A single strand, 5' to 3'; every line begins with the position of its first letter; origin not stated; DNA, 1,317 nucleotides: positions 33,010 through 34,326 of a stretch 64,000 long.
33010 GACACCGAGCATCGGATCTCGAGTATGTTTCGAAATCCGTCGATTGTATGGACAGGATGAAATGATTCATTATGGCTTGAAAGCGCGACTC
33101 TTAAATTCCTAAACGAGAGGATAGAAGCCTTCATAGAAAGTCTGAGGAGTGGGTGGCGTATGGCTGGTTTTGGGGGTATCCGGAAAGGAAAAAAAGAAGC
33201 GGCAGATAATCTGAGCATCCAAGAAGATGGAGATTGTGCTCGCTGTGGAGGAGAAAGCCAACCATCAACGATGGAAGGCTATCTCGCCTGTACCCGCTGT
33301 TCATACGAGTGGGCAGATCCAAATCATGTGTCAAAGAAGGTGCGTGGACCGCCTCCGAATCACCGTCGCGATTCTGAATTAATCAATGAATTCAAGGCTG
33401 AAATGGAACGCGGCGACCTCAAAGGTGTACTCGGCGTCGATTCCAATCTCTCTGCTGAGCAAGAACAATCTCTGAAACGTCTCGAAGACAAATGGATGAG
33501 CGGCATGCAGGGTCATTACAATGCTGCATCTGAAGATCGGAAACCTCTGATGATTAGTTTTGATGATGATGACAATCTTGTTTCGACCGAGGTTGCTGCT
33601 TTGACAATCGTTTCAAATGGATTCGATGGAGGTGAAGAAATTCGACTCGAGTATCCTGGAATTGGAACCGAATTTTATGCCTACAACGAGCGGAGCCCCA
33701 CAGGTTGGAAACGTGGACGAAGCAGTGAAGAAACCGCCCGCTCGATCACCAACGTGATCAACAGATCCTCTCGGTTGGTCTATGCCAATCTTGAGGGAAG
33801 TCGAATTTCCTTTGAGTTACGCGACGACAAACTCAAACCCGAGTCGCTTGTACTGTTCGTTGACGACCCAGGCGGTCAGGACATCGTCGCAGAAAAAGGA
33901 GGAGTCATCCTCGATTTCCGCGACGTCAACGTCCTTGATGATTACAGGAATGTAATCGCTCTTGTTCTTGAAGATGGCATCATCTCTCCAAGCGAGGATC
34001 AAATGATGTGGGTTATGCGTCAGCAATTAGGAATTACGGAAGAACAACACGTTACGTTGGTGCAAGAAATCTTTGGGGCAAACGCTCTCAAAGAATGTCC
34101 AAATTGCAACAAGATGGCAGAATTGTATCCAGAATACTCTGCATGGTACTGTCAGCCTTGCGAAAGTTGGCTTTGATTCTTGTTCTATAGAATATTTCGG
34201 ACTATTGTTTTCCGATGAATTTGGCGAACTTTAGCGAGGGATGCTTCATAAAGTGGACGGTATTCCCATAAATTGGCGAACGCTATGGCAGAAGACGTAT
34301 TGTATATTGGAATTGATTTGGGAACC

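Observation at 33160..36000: Three-gene actin-like module: double zinc-ribbon protein, MreB/Ta0583-like ATPase and a bitopic membrane protein with a Q/P-rich cytoplasmic tail.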

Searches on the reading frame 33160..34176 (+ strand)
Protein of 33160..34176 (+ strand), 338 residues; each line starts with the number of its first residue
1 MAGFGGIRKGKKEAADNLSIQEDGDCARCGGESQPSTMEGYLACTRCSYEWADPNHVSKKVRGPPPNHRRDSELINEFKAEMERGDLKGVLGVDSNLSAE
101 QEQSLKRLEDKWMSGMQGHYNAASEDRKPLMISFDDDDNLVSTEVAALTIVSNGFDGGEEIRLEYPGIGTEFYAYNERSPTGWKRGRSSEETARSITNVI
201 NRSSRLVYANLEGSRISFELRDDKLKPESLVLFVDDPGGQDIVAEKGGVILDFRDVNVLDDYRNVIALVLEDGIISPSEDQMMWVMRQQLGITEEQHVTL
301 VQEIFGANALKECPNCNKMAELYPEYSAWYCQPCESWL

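Call 3: search_protein_families(library=pfam, proteins=[window:33160-34176:+], max_evalue=0.01)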
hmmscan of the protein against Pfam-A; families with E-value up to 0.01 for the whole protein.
window:33160-34176:+ (338 aa): 0 families

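Call 4: search_protein_families(library=ncbifam, proteins=[window:33160-34176:+], max_evalue=0.01)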
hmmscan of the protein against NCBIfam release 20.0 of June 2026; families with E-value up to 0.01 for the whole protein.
window:33160-34176:+ (338 aa): 1 family
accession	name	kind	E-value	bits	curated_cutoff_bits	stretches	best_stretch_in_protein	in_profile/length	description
NF003058.0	PRK03976.1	equivalog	0.009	16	87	0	308-336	34-62/91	50S ribosomal protein L37ae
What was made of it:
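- On MamK family (NCBIfam NF040964): It is by far the best model but lies below the cut-off (call 4).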

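Call 8: find_homologous_proteins(query=window:33160-34176:+)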
Query window:33160-34176:+ (338 aa): 280 proteins with E <= 0.001 among 1336 candidates; the best 120 are listed.
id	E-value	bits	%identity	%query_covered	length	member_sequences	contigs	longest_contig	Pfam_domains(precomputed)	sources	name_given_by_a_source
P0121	2.9e-218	742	94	100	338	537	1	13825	-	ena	-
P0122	4.6e-202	688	88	100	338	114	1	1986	-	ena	-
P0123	7.0e-199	678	86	100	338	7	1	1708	-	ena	-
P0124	9.2e-198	674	86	100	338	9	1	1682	-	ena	-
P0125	2.9e-191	653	82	100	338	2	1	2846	-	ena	-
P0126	2.7e-174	597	75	100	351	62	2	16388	-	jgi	jgi:ribosomal protein L37AE/L43A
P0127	1.4e-173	595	75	100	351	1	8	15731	-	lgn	-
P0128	5.0e-170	583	73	100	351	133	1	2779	-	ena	-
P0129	1.2e-169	582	75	100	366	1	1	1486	-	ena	-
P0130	2.4e-166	571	73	100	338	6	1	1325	-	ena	-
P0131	3.3e-166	571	71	100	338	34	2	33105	-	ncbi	-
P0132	3.6e-165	567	70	100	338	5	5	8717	-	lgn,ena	-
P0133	4.7e-164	564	71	100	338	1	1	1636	-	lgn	-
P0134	4.7e-164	563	71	100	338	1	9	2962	-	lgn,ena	-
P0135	4.9e-164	563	71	100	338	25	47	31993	-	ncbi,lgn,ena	-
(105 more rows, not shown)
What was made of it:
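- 33160..34176 (+): Gene A: 338-aa protein with a zinc ribbon at each end, seen only in Poseidoniales or unclassified marine archaeal MAGs; proposed partner of the actin. 280 homologs (call 8).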

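Call 24: search_protein_families(library=pfam, proteins=[window:33160-34176:+], max_evalue=10)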
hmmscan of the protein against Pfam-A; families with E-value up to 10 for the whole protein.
window:33160-34176:+ (338 aa): 1 family
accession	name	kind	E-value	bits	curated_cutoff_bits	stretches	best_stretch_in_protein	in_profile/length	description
PF03735.19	ENT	-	0.039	14.4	28.5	1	267-304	18-55/71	ENT domain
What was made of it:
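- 33160..34176 (+): No Pfam or NCBIfam family (calls 3, 4, 24).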

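Call 35: predict_structure(alignment_id=A1)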
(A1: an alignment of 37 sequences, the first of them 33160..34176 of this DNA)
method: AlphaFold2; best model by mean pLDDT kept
length: 338 residues; sequences in the alignment: 37
mean_pLDDT: 71.6   pTM: 0.55
mean pLDDT of the five models: 71.6, 71.3, 68.2, 67.2, 64.4
residues with pLDDT >= 90: 24; 70-90: 199; 50-70: 33; < 50: 82
segments of 3 or more residues with pLDDT < 50: 1-23, 59-72, 85-96, 114-135, 138-140
pLDDT, mean of each block of 10 residues (from residue 1): 38 43 64 80 82 67 41 51 47 48 54 44 38 45 79 84 86 87 89 88 87 88 82 80 79 74 81 86 86 89 84 88 90 90
secondary structure, 60 per line:
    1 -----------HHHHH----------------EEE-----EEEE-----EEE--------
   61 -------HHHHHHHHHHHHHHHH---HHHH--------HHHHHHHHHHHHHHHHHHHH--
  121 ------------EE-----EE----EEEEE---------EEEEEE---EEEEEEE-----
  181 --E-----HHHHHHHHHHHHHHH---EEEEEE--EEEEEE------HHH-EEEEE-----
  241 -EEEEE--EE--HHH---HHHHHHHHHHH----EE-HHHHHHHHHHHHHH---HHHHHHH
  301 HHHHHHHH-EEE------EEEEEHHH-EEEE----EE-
elements in order: H12-16 E33-35 E41-44 E50-52 H68-83 H87-90 H99-118 E146-150 E160-165 E169-175 H189-203 E207-212 E215-220 E231-235 E242-246 H259-269 H277-290 H294-308 E310-312 E319-323 E328-331
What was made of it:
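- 33229..33315 (+): A aa 24-52: N-terminal C4 zinc ribbon (C26, C29, C44, C47), weakly similar to ribosomal protein L37Ae. Three short strands in the model (call 35).
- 33460..33579 (+): A aa 101-140: highly conserved segment with a low-confidence, apparently unstructured model. Yet pLDDT is below 50 for aa 114-135 (call 35).
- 33595..33909 (+): A aa 146-250: alpha/beta domain. pLDDT 79-89 (call 35).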

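Call 39: search_protein_representatives(alignment_id=A1)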
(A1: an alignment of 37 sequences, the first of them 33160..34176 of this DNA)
Query: 37 sequences, 338 profile positions. Proteins with E-value up to 0.001 (for the whole library): 116; up to 1e-10: 55; up to 1e-30: 20. The best 116 are listed.
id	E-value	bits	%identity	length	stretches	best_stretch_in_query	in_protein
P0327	8.8e-184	626.4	-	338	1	1-338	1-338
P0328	7.3e-109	380.2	-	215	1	1-209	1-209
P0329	7.0e-80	284.9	-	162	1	1-164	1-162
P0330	1.8e-68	247.4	-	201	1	6-154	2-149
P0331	1.4e-55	205.0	-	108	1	232-338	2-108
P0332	2.7e-51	190.9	-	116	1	163-278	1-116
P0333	3.0e-48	180.9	-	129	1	82-178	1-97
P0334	2.2e-47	178.1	-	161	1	131-280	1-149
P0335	3.6e-47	177.4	-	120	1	116-216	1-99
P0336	1.5e-44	168.7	-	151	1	188-291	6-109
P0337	5.6e-42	160.3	-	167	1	54-157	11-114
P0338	3.5e-38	147.8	-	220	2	224-336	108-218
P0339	1.4e-37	145.8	-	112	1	1-105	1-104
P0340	3.6e-37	144.5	-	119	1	6-95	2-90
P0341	5.4e-37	143.9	-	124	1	174-263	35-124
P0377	1.0e-11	60.8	-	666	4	257-337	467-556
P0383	2.7e-10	56.1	-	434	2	237-302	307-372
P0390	1.2e-08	50.7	-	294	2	253-308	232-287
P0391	2.0e-08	50.0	-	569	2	236-304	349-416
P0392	2.1e-08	49.9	-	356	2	256-303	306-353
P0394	4.8e-08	48.7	-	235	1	250-337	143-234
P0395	9.4e-08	47.8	-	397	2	253-305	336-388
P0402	9.2e-07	44.5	-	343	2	257-304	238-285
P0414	1.8e-05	40.3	-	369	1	253-338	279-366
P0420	4.4e-05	39.0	-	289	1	254-338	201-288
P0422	5.5e-05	38.7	-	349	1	257-337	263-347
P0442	8.8e-04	34.7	-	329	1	255-336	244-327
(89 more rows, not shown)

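Call 40: search_protein_families(library=pfam, proteins=[P0377, P0383, P0390, P0391, P0392, P0394, P0395, P0402, P0414, P0422], max_evalue=0.01)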
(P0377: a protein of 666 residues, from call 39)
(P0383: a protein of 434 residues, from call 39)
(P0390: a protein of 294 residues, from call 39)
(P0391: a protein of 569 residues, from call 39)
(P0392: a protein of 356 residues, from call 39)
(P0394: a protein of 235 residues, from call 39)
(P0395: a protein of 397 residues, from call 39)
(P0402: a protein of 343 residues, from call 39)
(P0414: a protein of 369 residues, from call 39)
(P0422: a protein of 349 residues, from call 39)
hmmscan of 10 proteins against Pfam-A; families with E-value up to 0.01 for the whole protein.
P0377 (666 aa): 8 families
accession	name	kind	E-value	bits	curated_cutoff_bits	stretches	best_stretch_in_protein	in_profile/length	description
PF00069.31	Pkinase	-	3.6e-37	128.6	31.7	1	196-411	1-207/263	Protein kinase domain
PF07714.23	PK_Tyr_Ser-Thr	-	1.1e-24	87.5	23.1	1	198-414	3-217/258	Protein tyrosine and serine/threonine kinase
PF03735.19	ENT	-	1.4e-06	28.6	28.5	1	469-517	9-58/71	ENT domain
PF05099.18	TerB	-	0.0011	19.7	24.4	1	434-511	42-117/118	Tellurite resistance protein TerB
PF18912.6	DZR_2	-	0.0028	17.9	27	0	565-627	8-55/56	Double zinc ribbon domain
PF03109.22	ABC1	-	0.004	16.8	22.9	0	272-346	141-217/244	ABC1 atypical kinase-like domain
PF12760.12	Zn_ribbon_IS1595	-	0.0044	17.4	25.4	0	527-554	16-44/46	Transposase zinc-ribbon domain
PF12330.14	Haspin_kinase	-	0.01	15.4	25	0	273-354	182-257/364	Haspin like kinase domain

P0383 (434 aa): 39 families (the best 25 are shown)
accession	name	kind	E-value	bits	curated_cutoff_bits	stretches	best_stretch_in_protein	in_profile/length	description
PF13404.12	HTH_AsnC-type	-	2.9e-26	91.4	27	2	145-185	1-41/42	AsnC-type helix-turn-helix domain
PF13412.12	HTH_24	-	4e-25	87.6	21.9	2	146-188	2-44/48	Winged helix-turn-helix DNA-binding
PF08279.18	HTH_11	-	8.9e-12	45.2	25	2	7-46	4-44/55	HTH domain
PF12840.13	HTH_20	-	4e-09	36.7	27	1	150-189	7-46/51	Helix-turn-helix domain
PF04967.18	HTH_10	-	2.3e-08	34.2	23.1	0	17-40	23-46/53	HTH DNA binding domain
PF03735.19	ENT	-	3.2e-08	33.9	28.5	2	328-375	8-56/71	ENT domain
PF08281.18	Sigma70_r4_2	-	1.7e-07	31.2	25.7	1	155-185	20-50/54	Sigma-70, region 4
PF13542.12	HTH_Tnp_ISL3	-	3.6e-07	30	27.4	1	161-185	27-50/51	Helix-turn-helix domain of transposase family ISL3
PF13384.12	HTH_23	-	5.8e-07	29.6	24.6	1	158-186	14-42/50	Homeodomain-like domain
PF01022.26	HTH_5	-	6.1e-07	29.7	22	0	151-187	6-41/47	Bacterial regulatory protein, arsR family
PF18024.7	HTH_50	-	6.8e-07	29.3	27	1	2-39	9-45/50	Helix-turn-helix domain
PF22451.2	NirdL-like_HTH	-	2.2e-06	27.6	27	0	21-47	20-46/47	Siroheme decarboxylase NirDL-like HTH domain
PF25212.1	HVO_A0114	-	2.7e-06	27.5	27.6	0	6-49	25-68/84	HVO_A0114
PF13518.12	HTH_28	-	3.2e-06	27.5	25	1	157-187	8-38/52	Helix-turn-helix domain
PF08220.18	HTH_DeoR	-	6.7e-06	26.2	21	0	152-188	5-41/57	DeoR-like helix-turn-helix domain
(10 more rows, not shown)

P0390 (294 aa): 15 families
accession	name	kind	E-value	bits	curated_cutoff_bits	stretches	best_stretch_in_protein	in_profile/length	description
PF13404.12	HTH_AsnC-type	-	4.7e-11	42.8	27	1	1-38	4-41/42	AsnC-type helix-turn-helix domain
PF13412.12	HTH_24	-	7.1e-10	38.8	21.9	1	2-44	5-47/48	Winged helix-turn-helix DNA-binding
PF12840.13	HTH_20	-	4.5e-08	33.4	27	1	3-44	7-48/51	Helix-turn-helix domain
PF03735.19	ENT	-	1.5e-07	31.8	28.5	1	251-284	23-56/71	ENT domain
PF05099.18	TerB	-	1e-06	29.5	24.4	0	248-279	85-116/118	Tellurite resistance protein TerB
PF16940.10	Tic110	-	4.1e-05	22.7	27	0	183-230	441-488/574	Chloroplast envelope transporter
PF19802.4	DUF6285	-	5.9e-05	24.1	28.1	0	232-270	47-81/91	Domain of unknown function (DUF6285)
PF01022.26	HTH_5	-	0.00026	21.2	22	1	4-44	6-45/47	Bacterial regulatory protein, arsR family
PF13542.12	HTH_Tnp_ISL3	-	0.00032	20.5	27.4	1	5-37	20-49/51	Helix-turn-helix domain of transposase family ISL3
PF13921.12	Myb_DNA-bind_6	-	0.00069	20.2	22.9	0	2-40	5-44/60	Myb-like DNA-binding domain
PF22775.2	GA_3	-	0.0016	19.4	27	0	187-229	27-69/100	GA-like domain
PF13545.12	HTH_Crp_2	-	0.0018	18.7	27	1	18-45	26-53/70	Crp-like helix-turn-helix domain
PF01047.28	MarR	-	0.0025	18.1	24.6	0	3-47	6-50/59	MarR family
PF25212.1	HVO_A0114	-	0.0056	16.9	27.6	0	4-46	26-68/84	HVO_A0114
PF22451.2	NirdL-like_HTH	-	0.0058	16.6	27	0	17-44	19-46/47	Siroheme decarboxylase NirDL-like HTH domain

P0391 (569 aa): 2 families
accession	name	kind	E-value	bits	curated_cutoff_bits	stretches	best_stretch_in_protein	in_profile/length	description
PF05099.18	TerB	-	0.00052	20.7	24.4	0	337-411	40-115/118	Tellurite resistance protein TerB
PF04391.17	DUF533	-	0.00088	19.3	29.6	0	443-484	75-116/178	Protein of unknown function (DUF533)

P0392 (356 aa): 4 families
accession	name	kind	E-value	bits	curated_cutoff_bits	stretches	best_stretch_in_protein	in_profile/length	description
PF03735.19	ENT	-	2.4e-08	34.3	28.5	1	256-316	9-68/71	ENT domain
PF05099.18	TerB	-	1.4e-05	25.7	24.4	0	266-296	85-115/118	Tellurite resistance protein TerB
PF19802.4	DUF6285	-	0.00013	23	28.1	0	292-339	33-79/91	Domain of unknown function (DUF6285)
PF16940.10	Tic110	-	0.00043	19.4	27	0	251-304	435-488/574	Chloroplast envelope transporter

P0394 (235 aa): 0 families

P0395 (397 aa): 11 families
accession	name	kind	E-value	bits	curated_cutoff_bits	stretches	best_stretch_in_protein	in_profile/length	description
PF13404.12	HTH_AsnC-type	-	7.4e-09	35.7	27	1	100-140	1-41/42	AsnC-type helix-turn-helix domain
PF13412.12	HTH_24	-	8.5e-08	32.1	21.9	1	100-140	1-41/48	Winged helix-turn-helix DNA-binding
PF03735.19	ENT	-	2.3e-07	31.2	28.5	1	341-392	8-60/71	ENT domain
PF22775.2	GA_3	-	1.8e-05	25.6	27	0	347-388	27-68/100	GA-like domain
PF19802.4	DUF6285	-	3.4e-05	24.9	28.1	0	338-373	47-80/91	Domain of unknown function (DUF6285)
PF12840.13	HTH_20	-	0.00014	22.2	27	1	105-141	7-43/51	Helix-turn-helix domain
PF16940.10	Tic110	-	0.0012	17.9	27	0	342-381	440-479/574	Chloroplast envelope transporter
PF05099.18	TerB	-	0.0018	19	24.4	0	352-382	85-115/118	Tellurite resistance protein TerB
PF08279.18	HTH_11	-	0.0029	17.9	25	0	106-139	4-38/55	HTH domain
PF01022.26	HTH_5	-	0.0071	16.6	22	0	106-140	6-39/47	Bacterial regulatory protein, arsR family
PF01498.24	HTH_Tnp_Tc3_2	-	0.0097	16.6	31.5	0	106-140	3-42/72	Transposase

P0402 (343 aa): 3 families
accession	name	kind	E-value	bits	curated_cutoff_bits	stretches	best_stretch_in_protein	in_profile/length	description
PF03735.19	ENT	-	0.0033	17.9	28.5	0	307-336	23-53/71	ENT domain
PF05099.18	TerB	-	0.0044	17.7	24.4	0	246-297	8-60/118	Tellurite resistance protein TerB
PF16940.10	Tic110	-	0.0094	15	27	0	237-285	437-485/574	Chloroplast envelope transporter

P0414 (369 aa): 2 families
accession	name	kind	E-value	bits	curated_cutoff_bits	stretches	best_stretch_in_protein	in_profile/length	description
PF25164.1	CoiA_N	-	0.0013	18.6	26.3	0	328-346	7-25/50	Competence protein CoiA, N-terminal domain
PF20176.3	DUF6541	-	0.0042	15.9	29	1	47-144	370-467/646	Family of unknown function (DUF6541)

P0422 (349 aa): 0 families
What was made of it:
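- A's C-terminal module recurs in AsnC-type regulators and a kinase (call 40).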

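Call 61: list_cluster_members(proteins=[P0327, P0377, P0383, P0390, P0392, P0394, P0395, P0414, P0420, P0422])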
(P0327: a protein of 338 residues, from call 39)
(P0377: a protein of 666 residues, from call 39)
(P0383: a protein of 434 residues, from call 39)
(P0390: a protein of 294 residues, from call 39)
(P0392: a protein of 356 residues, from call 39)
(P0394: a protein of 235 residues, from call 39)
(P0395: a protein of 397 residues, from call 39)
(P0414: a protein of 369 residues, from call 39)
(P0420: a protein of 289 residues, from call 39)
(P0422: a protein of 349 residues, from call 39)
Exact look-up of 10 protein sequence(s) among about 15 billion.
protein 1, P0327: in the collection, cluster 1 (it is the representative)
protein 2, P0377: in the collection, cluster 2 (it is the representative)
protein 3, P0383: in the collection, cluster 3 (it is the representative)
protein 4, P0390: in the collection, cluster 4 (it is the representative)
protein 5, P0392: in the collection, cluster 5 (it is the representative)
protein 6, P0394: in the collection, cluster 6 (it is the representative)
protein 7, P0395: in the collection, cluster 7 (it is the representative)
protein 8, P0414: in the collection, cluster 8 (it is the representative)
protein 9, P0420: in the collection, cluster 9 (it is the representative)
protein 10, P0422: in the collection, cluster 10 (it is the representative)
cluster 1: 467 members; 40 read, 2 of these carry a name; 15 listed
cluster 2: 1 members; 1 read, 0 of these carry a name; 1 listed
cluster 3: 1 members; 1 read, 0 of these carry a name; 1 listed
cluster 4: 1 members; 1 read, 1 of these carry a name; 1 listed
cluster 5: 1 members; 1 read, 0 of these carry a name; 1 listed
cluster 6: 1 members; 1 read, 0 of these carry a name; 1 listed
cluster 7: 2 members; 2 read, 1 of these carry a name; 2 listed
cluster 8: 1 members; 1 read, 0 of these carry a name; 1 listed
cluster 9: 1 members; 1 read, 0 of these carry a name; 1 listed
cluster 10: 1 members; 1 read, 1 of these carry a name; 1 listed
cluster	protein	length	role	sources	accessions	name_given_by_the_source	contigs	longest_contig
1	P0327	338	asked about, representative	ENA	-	-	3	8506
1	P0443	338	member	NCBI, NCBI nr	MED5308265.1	MAG: hypothetical protein VYA95_02845 [Candidatus Thermoplasmatota archaeon] | hypothetical protein [Candidatus Thermoplasmatota archaeon]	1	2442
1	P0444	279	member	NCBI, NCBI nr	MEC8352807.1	MAG: hypothetical protein VXZ47_00545, partial [Candidatus Thermoplasmatota archaeon] | hypothetical protein [Candidatus Thermoplasmatota archaeon]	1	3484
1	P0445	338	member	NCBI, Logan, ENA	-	-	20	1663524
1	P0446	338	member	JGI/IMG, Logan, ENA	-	-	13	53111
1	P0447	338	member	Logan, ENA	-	-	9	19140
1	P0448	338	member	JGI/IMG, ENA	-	-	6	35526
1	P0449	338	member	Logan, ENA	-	-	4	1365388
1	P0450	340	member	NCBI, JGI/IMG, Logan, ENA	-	-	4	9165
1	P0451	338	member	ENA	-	-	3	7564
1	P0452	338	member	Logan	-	-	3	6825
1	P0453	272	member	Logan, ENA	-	-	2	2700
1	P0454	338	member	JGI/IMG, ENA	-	-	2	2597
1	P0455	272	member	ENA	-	-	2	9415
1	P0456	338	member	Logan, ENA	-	-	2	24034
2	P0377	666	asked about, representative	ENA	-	-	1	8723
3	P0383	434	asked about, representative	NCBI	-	-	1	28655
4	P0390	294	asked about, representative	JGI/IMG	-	DNA-binding Lrp family transcriptional regulator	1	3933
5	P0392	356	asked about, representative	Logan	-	-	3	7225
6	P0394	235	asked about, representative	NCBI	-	-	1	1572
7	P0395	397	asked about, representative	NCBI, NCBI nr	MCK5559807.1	MAG: AsnC family transcriptional regulator, partial [Thermoplasmata archaeon] | AsnC family transcriptional regulator [Thermoplasmata archaeon]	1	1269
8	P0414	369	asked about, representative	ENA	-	-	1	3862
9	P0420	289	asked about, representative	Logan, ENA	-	-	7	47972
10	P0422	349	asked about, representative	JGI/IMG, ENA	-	hypothetical protein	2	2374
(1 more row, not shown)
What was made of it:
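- Source-named members are Poseidoniales, Thermoplasmatota or 'Euryarchaeota' MAGs (calls 8, 61).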

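Call 62: find_encoding_contigs(protein=P0420, flank=5000, max_places=2)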
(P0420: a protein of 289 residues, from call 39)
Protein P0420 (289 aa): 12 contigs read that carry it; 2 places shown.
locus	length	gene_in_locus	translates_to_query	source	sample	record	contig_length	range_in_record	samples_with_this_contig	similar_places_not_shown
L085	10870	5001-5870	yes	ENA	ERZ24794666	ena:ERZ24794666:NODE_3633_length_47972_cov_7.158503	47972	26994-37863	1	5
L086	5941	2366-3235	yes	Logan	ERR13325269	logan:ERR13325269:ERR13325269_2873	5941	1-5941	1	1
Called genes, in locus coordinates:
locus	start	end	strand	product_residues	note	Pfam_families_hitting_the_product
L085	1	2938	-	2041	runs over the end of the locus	PF05048:NosD, PF13229:Beta_helix, PF05048:NosD, PF13229:Beta_helix, PF05048:NosD, PF13229:Beta_helix, PF05048:NosD, PF17957:Big_7, +2 more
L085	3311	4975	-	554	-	PF18975:DUF5711, PF23381:Beta-prop_IFT122_1st, PF24796:WDR55, PF24807:WD40_CDC20-Fz, PF25172:Beta-prop_WDR3_2nd, PF25173:Beta-prop_WDR3_1st, PF25174:Beta-prop_THOC3, PF25175:Beta-prop_WDR5, +29 more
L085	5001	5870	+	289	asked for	-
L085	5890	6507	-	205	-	PF01558:POR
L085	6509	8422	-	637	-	PF01855:POR_N, PF02775:TPP_enzyme_C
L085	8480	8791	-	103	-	PF00338:Ribosomal_S10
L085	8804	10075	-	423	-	PF00009:GTP_EFTU, PF14578:GTP_EFTU_D4 (weak), PF03144:GTP_EFTU_D2, PF03143:GTP_EFTU_D3, PF22594:GTP-eEF1A_C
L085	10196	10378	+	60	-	-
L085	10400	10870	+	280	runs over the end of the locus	PF02457:DAC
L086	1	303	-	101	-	?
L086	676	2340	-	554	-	PF18975:DUF5711, PF23381:Beta-prop_IFT122_1st, PF24796:WDR55, PF24807:WD40_CDC20-Fz, PF25172:Beta-prop_WDR3_2nd, PF25173:Beta-prop_WDR3_1st, PF25174:Beta-prop_THOC3, PF25175:Beta-prop_WDR5, +29 more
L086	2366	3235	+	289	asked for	-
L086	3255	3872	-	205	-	PF01558:POR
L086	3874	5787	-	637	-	PF01855:POR_N, PF02775:TPP_enzyme_C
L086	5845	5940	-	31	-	?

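Call 63: find_encoding_contigs(protein=P0414, flank=4000, max_places=2)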
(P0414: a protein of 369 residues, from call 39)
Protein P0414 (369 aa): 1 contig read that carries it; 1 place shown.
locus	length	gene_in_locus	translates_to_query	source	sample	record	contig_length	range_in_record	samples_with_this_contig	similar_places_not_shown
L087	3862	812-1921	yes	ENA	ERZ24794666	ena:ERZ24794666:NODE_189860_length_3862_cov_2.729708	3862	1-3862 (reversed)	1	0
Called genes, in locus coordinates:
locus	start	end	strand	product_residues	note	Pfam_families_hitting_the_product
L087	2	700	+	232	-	?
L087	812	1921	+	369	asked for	-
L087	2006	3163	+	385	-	-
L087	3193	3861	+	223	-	?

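Call 64: find_encoding_contigs(protein=P0442, flank=4000, max_places=2)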
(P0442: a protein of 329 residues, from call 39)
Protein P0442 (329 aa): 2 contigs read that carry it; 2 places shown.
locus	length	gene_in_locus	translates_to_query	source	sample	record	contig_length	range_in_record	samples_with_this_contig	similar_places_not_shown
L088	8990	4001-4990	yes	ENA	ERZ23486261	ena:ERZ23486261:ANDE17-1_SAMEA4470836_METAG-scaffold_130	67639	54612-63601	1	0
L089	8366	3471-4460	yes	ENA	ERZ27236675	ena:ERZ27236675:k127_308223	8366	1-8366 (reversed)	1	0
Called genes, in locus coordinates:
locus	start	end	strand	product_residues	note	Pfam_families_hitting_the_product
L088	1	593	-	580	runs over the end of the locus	PF24844:PolC_DP2_central, PF24846:PolC_DP2_cat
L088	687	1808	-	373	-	PF18093:Trm5_N, PF25133:TYW2_N_2, PF02005:TRM, PF02475:TRM5-TYW2_MTfase, PF03602:Cons_hypoth95, PF05175:MTS, PF06325:PrmA (weak), PF13847:Methyltransf_31, +1 more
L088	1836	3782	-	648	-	-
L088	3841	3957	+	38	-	-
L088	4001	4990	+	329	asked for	-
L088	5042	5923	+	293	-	PF00892:EamA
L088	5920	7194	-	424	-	PF00919:UPF0004, PF04055:Radical_SAM, PF01938:TRAM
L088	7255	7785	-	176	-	-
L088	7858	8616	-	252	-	PF21350:Cas6_I-A, PF01881:Cas_Cas6_C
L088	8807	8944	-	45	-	-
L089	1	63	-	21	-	?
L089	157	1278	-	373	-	PF18093:Trm5_N, PF25133:TYW2_N_2, PF02005:TRM, PF02475:TRM5-TYW2_MTfase, PF03602:Cons_hypoth95, PF05175:MTS, PF06325:PrmA (weak), PF13847:Methyltransf_31, +1 more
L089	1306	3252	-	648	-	-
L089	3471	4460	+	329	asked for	-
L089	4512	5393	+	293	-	PF00892:EamA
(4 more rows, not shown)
